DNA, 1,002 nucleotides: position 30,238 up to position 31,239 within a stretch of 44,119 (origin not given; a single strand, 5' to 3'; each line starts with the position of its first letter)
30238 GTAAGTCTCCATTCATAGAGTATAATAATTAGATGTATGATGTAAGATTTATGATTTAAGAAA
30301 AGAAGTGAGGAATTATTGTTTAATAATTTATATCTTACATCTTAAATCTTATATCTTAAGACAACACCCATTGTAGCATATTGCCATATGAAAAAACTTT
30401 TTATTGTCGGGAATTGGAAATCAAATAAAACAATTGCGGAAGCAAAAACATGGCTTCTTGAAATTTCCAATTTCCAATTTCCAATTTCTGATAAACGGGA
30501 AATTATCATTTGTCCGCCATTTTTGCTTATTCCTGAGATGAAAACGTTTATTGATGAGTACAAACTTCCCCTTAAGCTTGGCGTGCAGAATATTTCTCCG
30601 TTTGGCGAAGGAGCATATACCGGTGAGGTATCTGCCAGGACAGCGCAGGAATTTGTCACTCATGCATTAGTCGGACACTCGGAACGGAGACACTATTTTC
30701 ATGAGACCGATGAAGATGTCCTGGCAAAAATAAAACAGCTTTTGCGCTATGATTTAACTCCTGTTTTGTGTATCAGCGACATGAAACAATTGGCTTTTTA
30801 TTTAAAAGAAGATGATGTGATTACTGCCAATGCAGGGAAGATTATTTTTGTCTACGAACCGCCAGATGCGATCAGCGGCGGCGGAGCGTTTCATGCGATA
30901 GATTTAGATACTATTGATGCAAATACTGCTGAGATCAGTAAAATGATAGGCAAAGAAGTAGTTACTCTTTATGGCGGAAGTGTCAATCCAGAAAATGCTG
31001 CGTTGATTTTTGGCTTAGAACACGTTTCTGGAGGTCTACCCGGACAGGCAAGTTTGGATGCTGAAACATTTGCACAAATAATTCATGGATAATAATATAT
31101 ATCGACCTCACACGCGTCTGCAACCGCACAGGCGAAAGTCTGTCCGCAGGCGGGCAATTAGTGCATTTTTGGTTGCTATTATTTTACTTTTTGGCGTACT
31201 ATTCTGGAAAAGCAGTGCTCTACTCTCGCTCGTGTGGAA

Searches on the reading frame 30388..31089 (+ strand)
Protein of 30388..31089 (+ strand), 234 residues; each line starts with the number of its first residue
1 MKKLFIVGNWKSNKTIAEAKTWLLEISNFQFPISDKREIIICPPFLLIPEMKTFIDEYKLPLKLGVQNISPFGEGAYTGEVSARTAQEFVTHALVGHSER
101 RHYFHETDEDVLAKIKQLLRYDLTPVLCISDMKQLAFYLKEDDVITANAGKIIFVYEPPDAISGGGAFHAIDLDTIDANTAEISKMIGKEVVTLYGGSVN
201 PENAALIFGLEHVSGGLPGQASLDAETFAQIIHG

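Call 33: find_homologous_proteins(query=window:30388-31089:+, max_evalue=1e-20)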
Query window:30388-31089:+ (234 aa): 6142 proteins with E <= 1e-20 among 8000 candidates; the best 120 are listed.
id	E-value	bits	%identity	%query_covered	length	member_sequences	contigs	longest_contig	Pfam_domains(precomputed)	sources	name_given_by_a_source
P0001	1.9e-151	520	100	100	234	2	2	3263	PF00121.25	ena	-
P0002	3.7e-112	391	76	99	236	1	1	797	PF00121.25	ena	-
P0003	4.9e-111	388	75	99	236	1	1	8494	PF00121.25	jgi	jgi:triosephosphate isomerase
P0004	1.1e-110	386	72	99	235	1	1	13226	PF00121.25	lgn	-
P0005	5.5e-110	384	75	99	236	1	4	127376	PF00121.25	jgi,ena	-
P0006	1.7e-109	383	73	99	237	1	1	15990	PF00121.25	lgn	-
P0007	7.6e-109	381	74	100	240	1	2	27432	PF00121.25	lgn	-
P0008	1.6e-108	379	73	99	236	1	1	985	PF00121.25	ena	-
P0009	1.8e-108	379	74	99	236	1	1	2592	PF00121.25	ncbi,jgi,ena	-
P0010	5.8e-108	378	72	99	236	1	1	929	PF00121.25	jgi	jgi:triosephosphate isomerase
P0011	8.7e-108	377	73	99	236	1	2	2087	PF00121.25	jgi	jgi:triosephosphate isomerase (TIM)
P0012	1.0e-107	377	73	99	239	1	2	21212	PF00121.25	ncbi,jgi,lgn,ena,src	-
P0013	1.9e-107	376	74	99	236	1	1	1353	PF00121.25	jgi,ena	-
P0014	2.1e-107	376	73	99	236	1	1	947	PF00121.25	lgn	-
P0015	5.9e-107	374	71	99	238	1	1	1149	PF00121.25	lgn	-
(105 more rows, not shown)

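Call 38: find_encoding_contigs(protein=P0005, flank=10000, max_places=3)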
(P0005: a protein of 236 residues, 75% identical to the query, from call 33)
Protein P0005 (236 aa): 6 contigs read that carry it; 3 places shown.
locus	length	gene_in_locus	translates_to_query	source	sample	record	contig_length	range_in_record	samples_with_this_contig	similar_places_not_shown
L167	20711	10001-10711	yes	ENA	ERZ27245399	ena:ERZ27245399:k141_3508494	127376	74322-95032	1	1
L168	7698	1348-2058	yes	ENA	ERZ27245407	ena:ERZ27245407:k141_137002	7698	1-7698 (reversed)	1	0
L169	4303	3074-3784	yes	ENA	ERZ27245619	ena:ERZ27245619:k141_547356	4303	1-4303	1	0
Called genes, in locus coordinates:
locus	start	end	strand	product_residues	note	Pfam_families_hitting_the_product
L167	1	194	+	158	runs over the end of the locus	PF17210:SdrD_B (weak), PF13620:CarboxypepD_reg, PF13715:CarbopepD_reg_2 (weak)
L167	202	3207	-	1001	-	-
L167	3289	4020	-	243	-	-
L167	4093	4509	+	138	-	PF09055:Sod_Ni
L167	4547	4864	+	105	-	PF10502:Peptidase_S26, PF00717:Peptidase_S24, PF10502:Peptidase_S26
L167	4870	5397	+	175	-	-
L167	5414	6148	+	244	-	PF14398:ATPgrasp_YheCD (faint), PF02655:ATP-grasp_3, PF07478:Dala_Dala_lig_C (faint), PF08443:RimK, PF14397:ATPgrasp_ST (weak)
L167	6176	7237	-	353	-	PF02388:FemAB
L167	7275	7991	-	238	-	-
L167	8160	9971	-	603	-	PF00580:UvrD-helicase, PF13245:AAA_19, PF01443:Viral_helicase1 (faint), PF13361:UvrD_C, PF13538:UvrD_C_2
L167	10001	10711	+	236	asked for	PF00121:TIM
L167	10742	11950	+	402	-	PF03816:LytR_cpsA_psr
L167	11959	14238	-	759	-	PF10060:DUF2298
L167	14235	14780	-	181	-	-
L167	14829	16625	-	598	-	PF13231:PMT_2 (weak)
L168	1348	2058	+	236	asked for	PF00121:TIM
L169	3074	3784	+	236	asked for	PF00121:TIM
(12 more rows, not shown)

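Call 39: find_encoding_contigs(protein=P0007, flank=10000, max_places=2)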
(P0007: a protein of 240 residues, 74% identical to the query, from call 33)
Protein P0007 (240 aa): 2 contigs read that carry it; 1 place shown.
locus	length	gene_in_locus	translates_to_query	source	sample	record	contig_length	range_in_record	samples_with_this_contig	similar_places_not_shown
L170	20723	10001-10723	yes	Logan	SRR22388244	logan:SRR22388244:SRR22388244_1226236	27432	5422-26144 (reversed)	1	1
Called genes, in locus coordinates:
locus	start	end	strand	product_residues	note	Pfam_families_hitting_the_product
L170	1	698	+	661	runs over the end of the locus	?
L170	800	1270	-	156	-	PF00293:NUDIX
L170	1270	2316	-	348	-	PF00248:Aldo_ket_red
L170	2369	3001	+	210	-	PF00075:RNase_H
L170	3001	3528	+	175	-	PF13489:Methyltransf_23 (weak), PF13847:Methyltransf_31, PF08241:Methyltransf_11, PF08242:Methyltransf_12 (weak), PF13649:Methyltransf_25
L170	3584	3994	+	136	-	PF09055:Sod_Ni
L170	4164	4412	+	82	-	PF10502:Peptidase_S26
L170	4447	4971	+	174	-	PF02353:CMAS (weak)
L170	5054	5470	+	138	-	PF22091:DUF6941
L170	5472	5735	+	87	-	-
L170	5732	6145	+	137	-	PF01850:PIN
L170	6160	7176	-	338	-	PF02388:FemAB, PF13480:Acetyltransf_6 (weak), PF02388:FemAB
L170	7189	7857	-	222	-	-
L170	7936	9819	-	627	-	PF00580:UvrD-helicase, PF13245:AAA_19, PF01443:Viral_helicase1 (faint), PF13361:UvrD_C, PF13538:UvrD_C_2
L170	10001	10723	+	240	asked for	PF00121:TIM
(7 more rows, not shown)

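Call 40: find_encoding_contigs(protein=P0004, flank=10000, max_places=2)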
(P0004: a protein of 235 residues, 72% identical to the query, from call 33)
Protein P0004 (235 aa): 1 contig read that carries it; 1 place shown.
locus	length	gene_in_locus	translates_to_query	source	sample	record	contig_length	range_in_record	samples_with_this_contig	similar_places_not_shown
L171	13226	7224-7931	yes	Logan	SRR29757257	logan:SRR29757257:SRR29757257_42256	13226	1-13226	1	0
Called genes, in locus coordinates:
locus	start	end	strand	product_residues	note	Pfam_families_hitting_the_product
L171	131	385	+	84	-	PF10502:Peptidase_S26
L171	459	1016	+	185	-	PF08123:DOT1 (faint)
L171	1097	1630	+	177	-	PF06114:Peptidase_M78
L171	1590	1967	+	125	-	-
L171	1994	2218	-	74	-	-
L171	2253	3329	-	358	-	PF02388:FemAB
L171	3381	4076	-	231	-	-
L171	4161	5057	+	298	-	PF00892:EamA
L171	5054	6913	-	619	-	PF00580:UvrD-helicase, PF13245:AAA_19, PF01443:Viral_helicase1 (faint), PF13361:UvrD_C, PF13538:UvrD_C_2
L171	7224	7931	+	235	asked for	PF00121:TIM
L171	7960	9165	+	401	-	PF03816:LytR_cpsA_psr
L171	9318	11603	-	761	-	PF10060:DUF2298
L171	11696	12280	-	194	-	-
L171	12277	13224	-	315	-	?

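Call 65: search_solved_structures(query=window:30388-31089:+, max_evalue=1e-10, show_alignments=1)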
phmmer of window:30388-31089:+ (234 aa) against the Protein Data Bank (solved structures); distinct sequences matched with E-value up to 1e-10: 167 (the best 60 are shown).
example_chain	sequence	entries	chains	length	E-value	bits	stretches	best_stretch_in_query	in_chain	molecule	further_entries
1yya_A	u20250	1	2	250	4.2e-35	124.4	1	1-232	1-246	triosephosphate isomerase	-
7r9b_A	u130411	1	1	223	1.5e-33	119.4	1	5-232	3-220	Triosephosphate isomerase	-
3ta6_A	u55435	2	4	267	5.5e-33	117.5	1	2-231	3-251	Triosephosphate isomerase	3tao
3gvg_A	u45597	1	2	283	7.1e-33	117.2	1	2-231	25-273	Triosephosphate isomerase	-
6bve_A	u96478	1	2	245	4.6e-32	114.5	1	1-233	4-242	Triosephosphate isomerase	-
4z0j_A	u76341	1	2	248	7.6e-32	113.8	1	2-232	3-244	Triosephosphate isomerase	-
1b9b_A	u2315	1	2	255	1.4e-31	112.9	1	2-230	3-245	PROTEIN (TRIOSEPHOSPHATE ISOMERASE)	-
4ywi_A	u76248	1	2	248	1.5e-31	112.9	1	2-232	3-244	Triosephosphate isomerase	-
2vfd_A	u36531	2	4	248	2e-31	112.4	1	2-232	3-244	TRIOSEPHOSPHATE ISOMERASE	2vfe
4y8f_A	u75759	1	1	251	4e-31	111.4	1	4-233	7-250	Triosephosphate Isomerase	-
4z0s_A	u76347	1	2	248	5.2e-31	111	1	2-232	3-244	Triosephosphate isomerase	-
1aw1_A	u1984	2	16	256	8.1e-31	110.4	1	5-231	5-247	TRIOSEPHOSPHATE ISOMERASE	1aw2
2vff_A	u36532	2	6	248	1e-30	110.1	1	2-232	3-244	TRIOSEPHOSPHATE ISOMERASE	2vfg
1vga_A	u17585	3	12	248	1e-30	110.1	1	2-232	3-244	Triosephosphate isomerase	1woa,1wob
9quu_A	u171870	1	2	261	1.1e-30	110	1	2-231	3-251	Triosephosphate isomerase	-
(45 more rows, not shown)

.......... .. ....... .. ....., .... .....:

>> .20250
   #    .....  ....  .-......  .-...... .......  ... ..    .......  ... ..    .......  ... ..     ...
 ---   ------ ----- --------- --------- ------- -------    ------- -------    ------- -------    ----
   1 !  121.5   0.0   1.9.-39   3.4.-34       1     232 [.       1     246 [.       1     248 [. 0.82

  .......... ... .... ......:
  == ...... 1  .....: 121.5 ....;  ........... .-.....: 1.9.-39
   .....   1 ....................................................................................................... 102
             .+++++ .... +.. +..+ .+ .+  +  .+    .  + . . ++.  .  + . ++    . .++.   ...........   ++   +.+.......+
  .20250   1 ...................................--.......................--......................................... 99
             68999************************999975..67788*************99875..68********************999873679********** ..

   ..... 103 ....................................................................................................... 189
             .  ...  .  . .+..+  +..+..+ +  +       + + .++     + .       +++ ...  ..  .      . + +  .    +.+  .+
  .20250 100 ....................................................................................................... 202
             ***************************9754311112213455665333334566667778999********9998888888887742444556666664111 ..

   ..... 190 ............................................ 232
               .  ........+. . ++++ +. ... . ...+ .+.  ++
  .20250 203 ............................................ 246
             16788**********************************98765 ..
